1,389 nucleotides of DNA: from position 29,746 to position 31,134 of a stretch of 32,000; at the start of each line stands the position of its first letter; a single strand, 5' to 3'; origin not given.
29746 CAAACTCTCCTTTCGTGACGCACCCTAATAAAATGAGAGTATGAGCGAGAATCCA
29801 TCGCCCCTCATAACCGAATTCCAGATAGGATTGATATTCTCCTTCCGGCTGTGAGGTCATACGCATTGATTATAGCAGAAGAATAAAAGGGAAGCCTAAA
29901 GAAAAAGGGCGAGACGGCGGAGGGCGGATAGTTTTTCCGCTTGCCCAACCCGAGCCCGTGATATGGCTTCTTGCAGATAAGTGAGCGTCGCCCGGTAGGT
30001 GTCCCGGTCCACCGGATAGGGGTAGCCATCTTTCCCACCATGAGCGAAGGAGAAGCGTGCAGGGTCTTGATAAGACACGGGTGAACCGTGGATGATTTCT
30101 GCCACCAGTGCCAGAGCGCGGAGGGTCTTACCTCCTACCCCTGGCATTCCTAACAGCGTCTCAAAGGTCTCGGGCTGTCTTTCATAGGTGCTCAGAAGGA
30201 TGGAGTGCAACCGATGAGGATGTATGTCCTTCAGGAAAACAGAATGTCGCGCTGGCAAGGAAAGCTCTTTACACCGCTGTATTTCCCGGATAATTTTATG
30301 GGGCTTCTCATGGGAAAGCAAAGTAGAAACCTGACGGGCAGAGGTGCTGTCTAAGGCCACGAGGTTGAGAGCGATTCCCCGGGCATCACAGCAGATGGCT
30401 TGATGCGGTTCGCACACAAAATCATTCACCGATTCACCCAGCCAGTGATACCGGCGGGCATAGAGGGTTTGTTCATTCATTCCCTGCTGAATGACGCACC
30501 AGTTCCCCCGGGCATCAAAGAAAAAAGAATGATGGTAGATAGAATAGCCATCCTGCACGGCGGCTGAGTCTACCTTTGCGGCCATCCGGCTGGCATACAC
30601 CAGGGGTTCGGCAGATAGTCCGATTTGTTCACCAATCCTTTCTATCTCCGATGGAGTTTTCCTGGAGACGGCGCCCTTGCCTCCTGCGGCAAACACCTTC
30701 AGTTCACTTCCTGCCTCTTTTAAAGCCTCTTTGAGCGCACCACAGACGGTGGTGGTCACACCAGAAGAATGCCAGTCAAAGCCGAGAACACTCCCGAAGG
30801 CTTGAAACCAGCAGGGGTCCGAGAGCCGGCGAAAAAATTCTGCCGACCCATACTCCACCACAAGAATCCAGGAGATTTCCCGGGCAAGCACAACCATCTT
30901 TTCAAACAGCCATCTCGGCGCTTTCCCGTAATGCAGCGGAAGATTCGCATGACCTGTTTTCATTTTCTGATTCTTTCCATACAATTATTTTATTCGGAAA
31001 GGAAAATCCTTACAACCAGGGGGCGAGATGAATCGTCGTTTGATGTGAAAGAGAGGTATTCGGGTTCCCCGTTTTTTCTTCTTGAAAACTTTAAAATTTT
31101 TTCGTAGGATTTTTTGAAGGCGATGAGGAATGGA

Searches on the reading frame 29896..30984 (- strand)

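Call 52: search_protein_families(library=pfam, proteins=[window:29896-30984:-], max_evalue=0.001)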
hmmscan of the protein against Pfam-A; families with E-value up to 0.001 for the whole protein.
window:29896-30984:- (362 aa): 1 family
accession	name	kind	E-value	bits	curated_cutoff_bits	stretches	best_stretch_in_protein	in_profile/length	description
PF05559.16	DUF763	-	5.7e-133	443.5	35.5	1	11-325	1-319/319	Protein of unknown function (DUF763)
